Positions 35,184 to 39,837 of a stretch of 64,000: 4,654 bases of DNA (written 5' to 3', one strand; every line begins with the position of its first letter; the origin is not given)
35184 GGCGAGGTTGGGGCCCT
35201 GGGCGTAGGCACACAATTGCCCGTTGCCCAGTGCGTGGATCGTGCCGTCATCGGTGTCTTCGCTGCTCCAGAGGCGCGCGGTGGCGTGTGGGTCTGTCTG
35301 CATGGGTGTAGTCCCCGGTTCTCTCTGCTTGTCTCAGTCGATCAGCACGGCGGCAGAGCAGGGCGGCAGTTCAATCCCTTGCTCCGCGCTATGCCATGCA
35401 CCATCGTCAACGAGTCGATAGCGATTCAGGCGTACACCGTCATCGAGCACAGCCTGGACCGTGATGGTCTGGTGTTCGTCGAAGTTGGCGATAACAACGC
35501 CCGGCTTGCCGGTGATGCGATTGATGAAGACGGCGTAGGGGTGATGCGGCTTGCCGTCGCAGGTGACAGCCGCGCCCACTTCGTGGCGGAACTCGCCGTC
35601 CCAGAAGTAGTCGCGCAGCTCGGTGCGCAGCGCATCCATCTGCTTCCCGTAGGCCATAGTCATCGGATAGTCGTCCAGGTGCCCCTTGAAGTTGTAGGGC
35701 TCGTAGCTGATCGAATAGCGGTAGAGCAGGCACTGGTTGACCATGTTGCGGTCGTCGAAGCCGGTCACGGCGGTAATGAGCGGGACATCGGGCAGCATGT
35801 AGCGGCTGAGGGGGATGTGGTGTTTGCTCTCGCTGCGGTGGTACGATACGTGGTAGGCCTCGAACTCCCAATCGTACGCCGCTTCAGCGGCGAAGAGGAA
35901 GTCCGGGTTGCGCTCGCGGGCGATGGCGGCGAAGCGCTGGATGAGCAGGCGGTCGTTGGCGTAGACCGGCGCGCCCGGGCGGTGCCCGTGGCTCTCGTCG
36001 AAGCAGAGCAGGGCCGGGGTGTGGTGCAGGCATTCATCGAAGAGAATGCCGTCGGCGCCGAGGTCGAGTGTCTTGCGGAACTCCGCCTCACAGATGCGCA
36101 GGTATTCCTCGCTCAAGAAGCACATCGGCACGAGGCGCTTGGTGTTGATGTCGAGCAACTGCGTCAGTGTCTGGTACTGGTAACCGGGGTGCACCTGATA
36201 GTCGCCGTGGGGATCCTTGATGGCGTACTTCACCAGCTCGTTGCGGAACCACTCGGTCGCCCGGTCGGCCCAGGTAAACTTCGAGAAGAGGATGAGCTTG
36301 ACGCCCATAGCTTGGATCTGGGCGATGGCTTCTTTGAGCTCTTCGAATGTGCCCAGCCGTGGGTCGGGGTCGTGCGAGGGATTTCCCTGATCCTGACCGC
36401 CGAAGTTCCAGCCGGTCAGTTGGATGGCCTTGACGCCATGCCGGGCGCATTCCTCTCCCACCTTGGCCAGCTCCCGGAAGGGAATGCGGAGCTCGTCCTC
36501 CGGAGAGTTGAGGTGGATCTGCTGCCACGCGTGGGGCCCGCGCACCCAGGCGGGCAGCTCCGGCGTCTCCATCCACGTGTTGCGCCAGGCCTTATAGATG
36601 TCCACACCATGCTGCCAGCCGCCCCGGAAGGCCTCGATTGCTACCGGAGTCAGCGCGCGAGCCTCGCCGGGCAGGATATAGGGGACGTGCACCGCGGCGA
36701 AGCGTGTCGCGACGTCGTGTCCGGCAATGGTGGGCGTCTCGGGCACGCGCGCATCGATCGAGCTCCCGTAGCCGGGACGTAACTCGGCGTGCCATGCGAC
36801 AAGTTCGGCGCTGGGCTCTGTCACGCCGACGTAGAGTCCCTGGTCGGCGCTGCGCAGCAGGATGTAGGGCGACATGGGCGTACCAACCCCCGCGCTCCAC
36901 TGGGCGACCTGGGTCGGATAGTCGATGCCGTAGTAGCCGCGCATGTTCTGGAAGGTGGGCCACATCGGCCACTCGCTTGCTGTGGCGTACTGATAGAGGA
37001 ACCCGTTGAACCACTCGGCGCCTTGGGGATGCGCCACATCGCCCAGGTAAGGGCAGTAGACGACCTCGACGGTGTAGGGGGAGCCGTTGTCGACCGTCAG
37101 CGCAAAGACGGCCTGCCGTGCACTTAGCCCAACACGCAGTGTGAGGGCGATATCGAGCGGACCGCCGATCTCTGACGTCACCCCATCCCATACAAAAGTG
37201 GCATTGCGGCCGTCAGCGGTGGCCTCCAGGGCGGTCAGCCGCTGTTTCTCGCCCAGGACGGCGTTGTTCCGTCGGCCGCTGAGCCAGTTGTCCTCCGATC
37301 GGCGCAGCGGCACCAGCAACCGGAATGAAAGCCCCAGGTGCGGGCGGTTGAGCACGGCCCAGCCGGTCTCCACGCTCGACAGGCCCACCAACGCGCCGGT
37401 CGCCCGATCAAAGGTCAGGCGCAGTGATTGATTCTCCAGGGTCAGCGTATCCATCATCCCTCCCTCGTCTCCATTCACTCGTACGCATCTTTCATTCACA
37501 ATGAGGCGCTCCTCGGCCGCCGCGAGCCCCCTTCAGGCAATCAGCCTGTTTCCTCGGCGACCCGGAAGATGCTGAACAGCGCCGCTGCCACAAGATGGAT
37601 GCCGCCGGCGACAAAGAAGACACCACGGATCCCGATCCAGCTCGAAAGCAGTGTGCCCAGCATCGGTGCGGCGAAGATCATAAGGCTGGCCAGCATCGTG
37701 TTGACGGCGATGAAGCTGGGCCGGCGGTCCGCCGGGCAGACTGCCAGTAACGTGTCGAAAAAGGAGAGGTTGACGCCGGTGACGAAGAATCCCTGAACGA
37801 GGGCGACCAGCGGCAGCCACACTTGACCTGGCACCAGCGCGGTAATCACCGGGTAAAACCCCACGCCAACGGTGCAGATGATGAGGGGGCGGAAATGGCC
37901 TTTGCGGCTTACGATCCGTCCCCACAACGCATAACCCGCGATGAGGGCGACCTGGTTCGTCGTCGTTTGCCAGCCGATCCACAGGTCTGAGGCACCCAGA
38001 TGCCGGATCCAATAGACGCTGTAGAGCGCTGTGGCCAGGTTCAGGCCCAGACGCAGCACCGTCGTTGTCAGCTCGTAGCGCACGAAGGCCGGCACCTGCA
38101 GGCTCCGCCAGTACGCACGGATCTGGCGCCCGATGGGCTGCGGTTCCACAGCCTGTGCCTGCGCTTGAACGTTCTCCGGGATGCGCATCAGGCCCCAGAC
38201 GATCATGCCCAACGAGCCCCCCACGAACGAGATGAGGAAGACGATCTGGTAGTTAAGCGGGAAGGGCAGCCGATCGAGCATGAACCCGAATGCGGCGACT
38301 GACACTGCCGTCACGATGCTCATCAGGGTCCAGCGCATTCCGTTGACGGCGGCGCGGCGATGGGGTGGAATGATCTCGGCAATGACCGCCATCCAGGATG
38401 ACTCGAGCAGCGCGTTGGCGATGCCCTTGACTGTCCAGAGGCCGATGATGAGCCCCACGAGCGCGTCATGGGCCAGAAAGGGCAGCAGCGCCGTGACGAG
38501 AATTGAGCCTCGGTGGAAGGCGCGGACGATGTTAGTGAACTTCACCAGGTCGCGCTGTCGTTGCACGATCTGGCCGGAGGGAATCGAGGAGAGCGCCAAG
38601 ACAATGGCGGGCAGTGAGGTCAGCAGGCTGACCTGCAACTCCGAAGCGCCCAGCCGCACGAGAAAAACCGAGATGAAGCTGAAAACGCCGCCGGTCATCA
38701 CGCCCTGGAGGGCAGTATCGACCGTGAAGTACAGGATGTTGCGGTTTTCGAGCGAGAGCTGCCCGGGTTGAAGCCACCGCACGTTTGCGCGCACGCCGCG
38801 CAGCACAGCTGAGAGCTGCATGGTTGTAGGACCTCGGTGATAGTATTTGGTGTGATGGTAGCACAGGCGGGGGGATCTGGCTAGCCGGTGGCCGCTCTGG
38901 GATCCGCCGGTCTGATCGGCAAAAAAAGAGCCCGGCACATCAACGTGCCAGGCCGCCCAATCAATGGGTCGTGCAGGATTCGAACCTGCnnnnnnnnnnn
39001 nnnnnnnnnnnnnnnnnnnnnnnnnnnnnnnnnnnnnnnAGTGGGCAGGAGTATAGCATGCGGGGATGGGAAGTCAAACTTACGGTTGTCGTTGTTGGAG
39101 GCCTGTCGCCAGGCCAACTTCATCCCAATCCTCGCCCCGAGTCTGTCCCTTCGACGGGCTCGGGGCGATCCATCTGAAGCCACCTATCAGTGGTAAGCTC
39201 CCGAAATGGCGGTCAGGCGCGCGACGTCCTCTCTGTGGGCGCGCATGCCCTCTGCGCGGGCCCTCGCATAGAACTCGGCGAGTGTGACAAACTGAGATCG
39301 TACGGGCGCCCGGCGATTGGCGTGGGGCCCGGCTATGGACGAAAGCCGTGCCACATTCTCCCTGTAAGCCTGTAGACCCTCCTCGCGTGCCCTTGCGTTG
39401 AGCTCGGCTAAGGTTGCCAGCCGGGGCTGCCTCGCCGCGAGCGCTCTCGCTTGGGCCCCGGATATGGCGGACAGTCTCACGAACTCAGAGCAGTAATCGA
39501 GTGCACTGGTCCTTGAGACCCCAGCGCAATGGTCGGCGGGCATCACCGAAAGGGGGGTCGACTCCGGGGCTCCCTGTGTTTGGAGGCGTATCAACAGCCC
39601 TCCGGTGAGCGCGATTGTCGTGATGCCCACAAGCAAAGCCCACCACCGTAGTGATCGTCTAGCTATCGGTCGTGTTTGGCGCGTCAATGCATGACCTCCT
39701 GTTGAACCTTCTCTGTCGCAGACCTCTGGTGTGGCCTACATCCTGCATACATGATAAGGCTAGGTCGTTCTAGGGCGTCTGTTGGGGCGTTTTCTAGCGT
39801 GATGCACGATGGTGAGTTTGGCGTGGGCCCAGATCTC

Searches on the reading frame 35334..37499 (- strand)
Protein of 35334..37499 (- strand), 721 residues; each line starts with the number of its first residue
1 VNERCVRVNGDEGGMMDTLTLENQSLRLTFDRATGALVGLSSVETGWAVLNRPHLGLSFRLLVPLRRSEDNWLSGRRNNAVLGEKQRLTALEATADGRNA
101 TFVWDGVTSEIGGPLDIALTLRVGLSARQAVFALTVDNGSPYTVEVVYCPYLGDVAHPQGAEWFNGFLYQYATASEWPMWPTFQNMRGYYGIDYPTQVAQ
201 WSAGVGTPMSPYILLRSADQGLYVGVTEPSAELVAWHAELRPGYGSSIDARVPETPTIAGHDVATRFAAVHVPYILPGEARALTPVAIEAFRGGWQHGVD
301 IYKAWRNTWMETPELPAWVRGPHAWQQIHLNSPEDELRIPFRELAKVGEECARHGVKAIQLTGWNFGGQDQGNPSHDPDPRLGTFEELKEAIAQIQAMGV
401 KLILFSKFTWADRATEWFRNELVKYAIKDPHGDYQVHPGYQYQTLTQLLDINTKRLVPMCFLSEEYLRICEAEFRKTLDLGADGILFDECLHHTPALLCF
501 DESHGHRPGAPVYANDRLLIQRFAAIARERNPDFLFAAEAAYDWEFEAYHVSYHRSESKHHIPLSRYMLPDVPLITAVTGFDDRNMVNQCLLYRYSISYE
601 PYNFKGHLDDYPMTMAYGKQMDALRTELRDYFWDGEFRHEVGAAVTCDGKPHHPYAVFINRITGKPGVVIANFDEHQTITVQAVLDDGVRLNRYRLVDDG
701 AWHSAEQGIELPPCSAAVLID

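Call 60: search_protein_families(library=pfam, proteins=[window:35334-37499:-], max_evalue=0.001)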
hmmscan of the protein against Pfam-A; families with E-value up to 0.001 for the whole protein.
window:35334-37499:- (721 aa): 1 family
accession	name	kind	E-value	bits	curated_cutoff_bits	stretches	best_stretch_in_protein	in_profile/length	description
PF19773.5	DUF6259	-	2.4e-16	60.1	28.7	1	287-541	8-252/300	Domain of unknown function (DUF6259)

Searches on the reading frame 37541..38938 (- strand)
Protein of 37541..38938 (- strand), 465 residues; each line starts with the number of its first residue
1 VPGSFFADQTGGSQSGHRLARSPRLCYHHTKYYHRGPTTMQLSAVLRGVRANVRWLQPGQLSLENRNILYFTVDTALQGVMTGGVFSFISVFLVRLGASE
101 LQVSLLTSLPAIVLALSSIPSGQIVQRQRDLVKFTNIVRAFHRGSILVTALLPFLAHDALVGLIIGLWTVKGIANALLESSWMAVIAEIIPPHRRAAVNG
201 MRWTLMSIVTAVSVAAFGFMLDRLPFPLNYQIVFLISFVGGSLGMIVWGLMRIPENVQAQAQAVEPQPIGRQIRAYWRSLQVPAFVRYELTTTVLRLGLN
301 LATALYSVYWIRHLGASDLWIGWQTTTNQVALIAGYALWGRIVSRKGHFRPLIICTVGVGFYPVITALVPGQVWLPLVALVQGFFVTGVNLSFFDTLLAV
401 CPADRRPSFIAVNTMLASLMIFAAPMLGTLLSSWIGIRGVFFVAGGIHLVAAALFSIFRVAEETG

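Call 60: search_protein_families(library=pfam, proteins=[window:37541-38938:-], max_evalue=0.001)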
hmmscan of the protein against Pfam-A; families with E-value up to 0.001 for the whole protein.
window:37541-38938:- (465 aa): 2 families
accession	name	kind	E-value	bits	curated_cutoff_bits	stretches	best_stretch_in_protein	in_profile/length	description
PF07690.21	MFS_1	-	1.6e-25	90.2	33.4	2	292-463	5-176/347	Major Facilitator Superfamily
PF12832.13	MFS_1_like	-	5.6e-11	42.5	25.2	1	207-379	135-307/373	MFS_1 like family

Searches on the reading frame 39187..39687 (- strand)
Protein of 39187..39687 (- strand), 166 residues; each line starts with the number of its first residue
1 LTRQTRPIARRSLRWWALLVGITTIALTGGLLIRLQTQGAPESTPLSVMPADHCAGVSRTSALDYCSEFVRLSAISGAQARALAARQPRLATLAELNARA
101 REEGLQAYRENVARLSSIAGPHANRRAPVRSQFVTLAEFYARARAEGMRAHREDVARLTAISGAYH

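Call 3: search_protein_families(library=pfam, proteins=[window:39187-39687:-], max_evalue=0.01)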
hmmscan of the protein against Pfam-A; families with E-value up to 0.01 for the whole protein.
window:39187-39687:- (166 aa): 0 families

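Call 75: search_protein_families(library=ncbifam, proteins=[window:39187-39687:-], max_evalue=0.01)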
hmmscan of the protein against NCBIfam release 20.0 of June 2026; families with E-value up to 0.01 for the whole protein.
window:39187-39687:- (166 aa): 0 families
